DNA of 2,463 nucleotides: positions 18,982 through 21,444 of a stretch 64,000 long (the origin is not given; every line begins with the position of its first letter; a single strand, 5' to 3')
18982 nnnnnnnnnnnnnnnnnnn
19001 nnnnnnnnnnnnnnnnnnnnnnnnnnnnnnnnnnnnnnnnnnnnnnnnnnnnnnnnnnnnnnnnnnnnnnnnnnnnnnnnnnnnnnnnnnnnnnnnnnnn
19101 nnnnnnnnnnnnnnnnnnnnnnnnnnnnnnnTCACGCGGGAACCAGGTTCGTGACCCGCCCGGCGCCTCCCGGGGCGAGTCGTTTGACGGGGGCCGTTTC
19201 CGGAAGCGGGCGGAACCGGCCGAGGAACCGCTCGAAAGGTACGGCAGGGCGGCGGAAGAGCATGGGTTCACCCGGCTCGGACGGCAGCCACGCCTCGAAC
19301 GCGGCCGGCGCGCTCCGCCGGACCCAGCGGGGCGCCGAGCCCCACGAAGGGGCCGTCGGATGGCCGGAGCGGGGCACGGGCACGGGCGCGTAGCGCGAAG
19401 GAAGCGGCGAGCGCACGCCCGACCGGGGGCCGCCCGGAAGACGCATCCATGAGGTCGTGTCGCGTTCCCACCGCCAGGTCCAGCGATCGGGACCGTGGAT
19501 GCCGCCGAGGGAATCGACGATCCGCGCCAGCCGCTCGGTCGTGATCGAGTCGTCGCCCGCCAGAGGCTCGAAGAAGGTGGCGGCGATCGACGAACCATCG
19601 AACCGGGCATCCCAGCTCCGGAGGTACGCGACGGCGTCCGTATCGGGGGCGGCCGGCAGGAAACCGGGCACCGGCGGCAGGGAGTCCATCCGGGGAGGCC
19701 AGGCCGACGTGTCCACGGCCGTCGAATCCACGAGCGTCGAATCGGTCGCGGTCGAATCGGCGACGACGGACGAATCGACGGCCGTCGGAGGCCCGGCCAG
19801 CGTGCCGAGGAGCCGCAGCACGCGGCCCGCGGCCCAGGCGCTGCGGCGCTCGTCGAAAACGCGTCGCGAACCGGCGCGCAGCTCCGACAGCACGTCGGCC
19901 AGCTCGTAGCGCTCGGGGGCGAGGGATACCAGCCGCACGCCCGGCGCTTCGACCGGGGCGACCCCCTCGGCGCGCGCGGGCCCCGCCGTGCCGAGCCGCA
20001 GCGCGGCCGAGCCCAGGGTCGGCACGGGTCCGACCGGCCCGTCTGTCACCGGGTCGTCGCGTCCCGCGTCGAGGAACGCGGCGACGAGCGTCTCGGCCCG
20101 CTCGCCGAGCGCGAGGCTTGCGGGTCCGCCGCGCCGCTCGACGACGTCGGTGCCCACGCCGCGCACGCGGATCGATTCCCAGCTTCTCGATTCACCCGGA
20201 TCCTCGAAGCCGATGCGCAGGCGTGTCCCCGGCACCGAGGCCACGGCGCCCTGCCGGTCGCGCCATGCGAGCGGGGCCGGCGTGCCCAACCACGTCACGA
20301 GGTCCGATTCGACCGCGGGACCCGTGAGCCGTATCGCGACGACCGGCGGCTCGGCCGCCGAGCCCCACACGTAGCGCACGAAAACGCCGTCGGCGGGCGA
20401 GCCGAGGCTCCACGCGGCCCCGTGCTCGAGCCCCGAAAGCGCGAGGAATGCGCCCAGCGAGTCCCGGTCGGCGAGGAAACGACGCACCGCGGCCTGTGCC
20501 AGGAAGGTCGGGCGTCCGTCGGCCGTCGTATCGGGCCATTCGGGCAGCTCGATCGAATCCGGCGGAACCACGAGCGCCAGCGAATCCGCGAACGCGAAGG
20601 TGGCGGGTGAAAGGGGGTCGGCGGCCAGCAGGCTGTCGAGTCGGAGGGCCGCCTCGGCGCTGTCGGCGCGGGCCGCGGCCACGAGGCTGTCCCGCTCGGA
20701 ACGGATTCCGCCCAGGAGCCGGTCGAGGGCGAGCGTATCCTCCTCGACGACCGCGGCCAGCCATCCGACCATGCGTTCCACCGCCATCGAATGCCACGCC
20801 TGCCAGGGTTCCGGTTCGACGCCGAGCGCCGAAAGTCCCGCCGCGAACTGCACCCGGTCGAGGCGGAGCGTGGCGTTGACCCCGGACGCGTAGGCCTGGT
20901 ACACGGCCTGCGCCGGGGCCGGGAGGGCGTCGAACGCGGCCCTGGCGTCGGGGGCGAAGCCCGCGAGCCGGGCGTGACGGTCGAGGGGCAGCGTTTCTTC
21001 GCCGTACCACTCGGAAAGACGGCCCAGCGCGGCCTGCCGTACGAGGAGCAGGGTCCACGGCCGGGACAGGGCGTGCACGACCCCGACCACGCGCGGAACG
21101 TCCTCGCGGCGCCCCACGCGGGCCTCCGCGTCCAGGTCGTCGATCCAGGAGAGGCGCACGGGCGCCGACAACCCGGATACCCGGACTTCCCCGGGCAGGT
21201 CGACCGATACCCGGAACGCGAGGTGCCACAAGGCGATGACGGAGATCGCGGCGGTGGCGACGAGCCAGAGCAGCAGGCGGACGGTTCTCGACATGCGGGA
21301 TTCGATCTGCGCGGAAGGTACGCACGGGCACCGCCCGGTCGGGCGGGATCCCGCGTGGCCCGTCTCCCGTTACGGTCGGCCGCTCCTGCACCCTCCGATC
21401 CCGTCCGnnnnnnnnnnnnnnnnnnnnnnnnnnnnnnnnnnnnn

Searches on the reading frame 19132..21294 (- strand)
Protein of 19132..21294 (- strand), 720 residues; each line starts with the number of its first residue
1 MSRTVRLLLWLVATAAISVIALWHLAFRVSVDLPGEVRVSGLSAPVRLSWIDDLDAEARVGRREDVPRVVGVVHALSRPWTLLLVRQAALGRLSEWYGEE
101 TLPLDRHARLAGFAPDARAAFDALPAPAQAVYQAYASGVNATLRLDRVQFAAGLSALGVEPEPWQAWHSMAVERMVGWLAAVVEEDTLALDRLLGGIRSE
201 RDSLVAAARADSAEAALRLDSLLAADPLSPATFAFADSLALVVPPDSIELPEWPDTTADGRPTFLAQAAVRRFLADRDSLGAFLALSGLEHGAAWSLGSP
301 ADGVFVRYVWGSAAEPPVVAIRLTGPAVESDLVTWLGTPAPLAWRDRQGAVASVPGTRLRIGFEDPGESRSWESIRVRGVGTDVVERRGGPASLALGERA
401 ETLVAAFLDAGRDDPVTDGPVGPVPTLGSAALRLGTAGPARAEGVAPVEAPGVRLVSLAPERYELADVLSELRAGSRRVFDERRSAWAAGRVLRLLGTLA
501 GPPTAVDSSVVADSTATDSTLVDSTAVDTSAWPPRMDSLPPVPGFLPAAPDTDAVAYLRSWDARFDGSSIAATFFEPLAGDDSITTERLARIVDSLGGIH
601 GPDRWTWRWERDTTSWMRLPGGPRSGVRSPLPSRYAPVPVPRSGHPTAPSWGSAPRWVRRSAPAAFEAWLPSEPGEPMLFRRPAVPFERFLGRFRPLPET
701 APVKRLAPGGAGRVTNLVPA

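Call 59: search_protein_families(library=pfam, proteins=[window:19132-21294:-], max_evalue=0.0001)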
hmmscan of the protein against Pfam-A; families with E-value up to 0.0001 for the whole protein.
window:19132-21294:- (720 aa): 1 family
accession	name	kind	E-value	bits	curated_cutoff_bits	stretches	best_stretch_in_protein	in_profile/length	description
PF01804.23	Penicil_amidase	-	1.3e-24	87.7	21.3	1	63-195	19-154/675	Penicillin amidase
